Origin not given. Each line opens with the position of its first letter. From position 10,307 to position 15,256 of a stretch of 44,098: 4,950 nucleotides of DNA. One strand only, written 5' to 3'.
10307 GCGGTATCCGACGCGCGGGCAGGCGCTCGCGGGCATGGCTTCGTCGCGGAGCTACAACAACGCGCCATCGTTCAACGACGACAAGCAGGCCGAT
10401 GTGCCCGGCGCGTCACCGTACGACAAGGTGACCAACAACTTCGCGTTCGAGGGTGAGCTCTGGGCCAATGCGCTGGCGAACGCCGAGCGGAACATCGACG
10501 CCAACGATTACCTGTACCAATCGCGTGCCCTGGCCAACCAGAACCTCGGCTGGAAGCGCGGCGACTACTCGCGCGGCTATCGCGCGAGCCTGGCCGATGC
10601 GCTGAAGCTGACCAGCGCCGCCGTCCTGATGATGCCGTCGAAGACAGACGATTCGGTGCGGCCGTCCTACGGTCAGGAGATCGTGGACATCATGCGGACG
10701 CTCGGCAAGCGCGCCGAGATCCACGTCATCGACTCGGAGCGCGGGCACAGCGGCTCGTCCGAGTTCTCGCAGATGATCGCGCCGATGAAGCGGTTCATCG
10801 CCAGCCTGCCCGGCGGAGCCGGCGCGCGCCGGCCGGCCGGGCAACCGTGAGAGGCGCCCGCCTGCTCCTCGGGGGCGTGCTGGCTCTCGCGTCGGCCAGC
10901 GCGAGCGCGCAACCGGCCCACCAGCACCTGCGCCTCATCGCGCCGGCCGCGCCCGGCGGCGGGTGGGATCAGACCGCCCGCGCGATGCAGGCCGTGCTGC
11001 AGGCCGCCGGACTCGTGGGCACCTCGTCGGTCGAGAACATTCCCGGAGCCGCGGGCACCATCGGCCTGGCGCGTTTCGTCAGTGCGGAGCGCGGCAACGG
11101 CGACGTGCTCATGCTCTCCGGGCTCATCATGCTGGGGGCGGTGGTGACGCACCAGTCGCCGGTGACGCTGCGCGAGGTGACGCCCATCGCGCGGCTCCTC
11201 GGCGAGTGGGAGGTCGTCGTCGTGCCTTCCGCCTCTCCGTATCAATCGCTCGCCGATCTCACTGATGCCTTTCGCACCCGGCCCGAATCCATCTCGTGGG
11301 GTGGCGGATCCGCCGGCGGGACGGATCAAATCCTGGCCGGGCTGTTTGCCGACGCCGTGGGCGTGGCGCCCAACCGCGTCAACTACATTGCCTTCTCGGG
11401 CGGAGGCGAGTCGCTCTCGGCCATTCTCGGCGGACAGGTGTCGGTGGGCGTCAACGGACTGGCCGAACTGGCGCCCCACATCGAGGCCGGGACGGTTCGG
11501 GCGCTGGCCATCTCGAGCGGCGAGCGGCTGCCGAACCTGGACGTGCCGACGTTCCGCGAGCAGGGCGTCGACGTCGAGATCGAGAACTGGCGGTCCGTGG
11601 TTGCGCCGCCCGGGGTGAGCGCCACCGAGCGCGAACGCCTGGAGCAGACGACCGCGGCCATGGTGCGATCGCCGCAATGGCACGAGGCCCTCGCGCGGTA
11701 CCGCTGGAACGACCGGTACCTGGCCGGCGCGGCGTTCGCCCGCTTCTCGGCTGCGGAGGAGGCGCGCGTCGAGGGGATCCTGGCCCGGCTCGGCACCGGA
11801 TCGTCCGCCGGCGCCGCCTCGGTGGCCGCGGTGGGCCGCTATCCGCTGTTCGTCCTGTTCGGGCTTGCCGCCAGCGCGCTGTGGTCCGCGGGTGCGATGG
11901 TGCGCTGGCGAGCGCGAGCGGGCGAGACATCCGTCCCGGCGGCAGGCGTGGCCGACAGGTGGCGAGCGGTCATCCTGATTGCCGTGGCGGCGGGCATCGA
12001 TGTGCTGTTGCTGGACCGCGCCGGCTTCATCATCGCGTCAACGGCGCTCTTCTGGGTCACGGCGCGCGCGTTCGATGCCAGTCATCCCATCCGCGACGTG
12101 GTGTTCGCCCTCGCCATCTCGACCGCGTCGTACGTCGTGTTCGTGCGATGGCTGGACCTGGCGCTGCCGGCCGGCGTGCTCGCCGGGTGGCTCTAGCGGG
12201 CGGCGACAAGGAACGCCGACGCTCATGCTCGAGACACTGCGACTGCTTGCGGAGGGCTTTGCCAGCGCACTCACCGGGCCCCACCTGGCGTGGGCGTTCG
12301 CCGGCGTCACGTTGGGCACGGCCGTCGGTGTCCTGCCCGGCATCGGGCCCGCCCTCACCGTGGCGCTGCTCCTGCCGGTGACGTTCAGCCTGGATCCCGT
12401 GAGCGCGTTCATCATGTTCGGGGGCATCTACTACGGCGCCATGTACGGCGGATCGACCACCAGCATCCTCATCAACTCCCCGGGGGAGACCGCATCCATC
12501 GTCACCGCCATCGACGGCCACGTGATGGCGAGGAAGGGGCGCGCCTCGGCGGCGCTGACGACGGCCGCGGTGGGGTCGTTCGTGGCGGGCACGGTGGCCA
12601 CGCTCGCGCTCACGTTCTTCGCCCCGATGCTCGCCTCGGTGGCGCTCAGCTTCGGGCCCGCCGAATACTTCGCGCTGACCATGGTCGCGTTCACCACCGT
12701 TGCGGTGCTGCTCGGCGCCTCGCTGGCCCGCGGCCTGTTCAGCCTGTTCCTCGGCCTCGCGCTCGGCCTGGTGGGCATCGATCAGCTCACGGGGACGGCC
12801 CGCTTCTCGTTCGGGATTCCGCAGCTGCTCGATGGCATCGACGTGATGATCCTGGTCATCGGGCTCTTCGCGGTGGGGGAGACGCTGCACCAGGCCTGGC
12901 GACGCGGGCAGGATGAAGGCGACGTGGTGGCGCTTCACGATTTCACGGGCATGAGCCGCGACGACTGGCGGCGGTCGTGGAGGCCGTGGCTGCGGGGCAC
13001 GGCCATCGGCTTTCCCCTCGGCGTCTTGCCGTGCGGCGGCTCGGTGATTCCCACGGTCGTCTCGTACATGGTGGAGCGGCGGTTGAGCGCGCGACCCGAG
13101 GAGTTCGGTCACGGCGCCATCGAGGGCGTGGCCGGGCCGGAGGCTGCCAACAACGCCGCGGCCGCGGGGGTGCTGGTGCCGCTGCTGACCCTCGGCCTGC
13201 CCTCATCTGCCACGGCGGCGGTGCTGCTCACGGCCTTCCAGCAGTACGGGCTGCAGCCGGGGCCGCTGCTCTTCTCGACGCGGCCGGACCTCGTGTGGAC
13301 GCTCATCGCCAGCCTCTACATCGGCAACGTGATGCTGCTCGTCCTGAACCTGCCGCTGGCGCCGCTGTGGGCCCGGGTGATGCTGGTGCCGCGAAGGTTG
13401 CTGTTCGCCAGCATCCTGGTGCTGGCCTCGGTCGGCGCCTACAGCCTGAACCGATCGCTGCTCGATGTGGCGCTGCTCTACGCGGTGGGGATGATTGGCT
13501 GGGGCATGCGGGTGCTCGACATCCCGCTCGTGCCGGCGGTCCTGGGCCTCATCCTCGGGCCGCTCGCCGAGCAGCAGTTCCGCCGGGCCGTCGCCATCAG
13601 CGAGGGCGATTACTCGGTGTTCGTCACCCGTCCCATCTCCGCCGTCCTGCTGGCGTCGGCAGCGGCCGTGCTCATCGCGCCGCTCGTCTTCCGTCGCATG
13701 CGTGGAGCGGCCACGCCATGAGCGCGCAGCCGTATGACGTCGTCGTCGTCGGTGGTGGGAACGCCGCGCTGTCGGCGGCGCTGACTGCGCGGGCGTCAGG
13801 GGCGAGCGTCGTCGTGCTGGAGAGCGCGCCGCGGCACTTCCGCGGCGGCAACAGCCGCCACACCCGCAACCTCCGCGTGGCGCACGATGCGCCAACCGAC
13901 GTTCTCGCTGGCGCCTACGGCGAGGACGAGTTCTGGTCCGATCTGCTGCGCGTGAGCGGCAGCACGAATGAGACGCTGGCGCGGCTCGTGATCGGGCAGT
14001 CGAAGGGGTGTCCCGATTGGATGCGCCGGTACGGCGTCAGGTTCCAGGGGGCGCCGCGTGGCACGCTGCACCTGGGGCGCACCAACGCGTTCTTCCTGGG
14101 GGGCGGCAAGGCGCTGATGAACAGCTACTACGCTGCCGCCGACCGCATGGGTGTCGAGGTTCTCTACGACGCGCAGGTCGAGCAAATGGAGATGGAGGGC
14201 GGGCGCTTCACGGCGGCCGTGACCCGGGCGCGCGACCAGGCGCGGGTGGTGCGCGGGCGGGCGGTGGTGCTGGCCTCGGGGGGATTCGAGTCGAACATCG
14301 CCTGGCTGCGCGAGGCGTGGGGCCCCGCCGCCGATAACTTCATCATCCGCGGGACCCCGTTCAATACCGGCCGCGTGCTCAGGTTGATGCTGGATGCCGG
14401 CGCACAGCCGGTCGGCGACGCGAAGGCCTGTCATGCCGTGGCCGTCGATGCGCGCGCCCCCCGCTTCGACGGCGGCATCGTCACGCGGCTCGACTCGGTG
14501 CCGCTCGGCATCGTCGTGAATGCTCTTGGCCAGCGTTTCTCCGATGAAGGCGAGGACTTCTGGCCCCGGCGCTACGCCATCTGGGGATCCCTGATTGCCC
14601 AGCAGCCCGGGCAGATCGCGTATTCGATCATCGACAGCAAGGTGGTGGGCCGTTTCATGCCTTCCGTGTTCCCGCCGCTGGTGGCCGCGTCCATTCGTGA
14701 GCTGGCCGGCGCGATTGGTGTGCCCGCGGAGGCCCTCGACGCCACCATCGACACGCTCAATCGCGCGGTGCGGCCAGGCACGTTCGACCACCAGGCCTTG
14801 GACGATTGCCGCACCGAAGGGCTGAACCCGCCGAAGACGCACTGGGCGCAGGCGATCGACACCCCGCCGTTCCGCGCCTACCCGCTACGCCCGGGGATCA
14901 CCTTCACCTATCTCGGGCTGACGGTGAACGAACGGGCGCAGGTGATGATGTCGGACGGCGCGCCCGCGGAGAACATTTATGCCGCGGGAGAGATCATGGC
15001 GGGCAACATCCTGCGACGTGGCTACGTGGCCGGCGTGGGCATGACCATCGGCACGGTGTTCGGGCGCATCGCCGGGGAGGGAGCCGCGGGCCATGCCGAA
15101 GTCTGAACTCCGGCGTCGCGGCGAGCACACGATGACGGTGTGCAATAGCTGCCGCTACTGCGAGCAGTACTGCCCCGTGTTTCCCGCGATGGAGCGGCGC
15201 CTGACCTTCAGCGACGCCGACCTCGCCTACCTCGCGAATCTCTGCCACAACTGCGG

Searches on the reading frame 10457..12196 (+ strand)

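Call 39: search_protein_families(library=pfam, proteins=[window:10457-12196:+], max_evalue=0.00001)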
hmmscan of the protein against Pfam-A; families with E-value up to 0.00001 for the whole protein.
window:10457-12196:+ (579 aa): 2 families
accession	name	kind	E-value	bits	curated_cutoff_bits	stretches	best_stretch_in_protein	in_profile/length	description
PF03401.19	TctC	-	3.7e-26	92.7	27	1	187-446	14-273/274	Tripartite tricarboxylate transporter family receptor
PF07331.16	TctB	-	7.1e-11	42.9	29.1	1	442-571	21-137/137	Tripartite tricarboxylate transporter TctB family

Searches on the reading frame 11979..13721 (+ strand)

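Call 39: search_protein_families(library=pfam, proteins=[window:11979-13721:+], max_evalue=0.00001)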
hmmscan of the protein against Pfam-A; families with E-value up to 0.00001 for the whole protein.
window:11979-13721:+ (580 aa): 1 family
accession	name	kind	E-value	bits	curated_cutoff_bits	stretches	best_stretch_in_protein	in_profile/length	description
PF01970.21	TctA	-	1.1e-155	518.9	28.9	1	103-522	1-423/423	Tripartite tricarboxylate transporter TctA family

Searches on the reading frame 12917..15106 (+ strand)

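Call 39: search_protein_families(library=pfam, proteins=[window:12917-15106:+], max_evalue=0.00001)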
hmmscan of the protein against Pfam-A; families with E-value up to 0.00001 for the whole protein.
window:12917-15106:+ (729 aa): 5 families
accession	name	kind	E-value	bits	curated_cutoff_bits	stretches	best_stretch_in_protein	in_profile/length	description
PF00890.30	FAD_binding_2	-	1.8e-35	123.4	20.4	1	274-696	1-401/414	FAD binding domain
PF12831.13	FAD_oxidored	-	2.3e-10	40.8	27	1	274-455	1-145/416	FAD dependent oxidoreductase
PF03486.20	HI0933_like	-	3.2e-07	30.5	50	0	274-306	2-34/244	HI0933-like protein Rossmann domain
PF07992.20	Pyr_redox_2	-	4.9e-07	29.9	26.1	1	273-456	1-109/291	Pyridine nucleotide-disulphide oxidoreductase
PF01266.30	DAO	-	5.2e-07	30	27.9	1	274-457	1-205/353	FAD dependent oxidoreductase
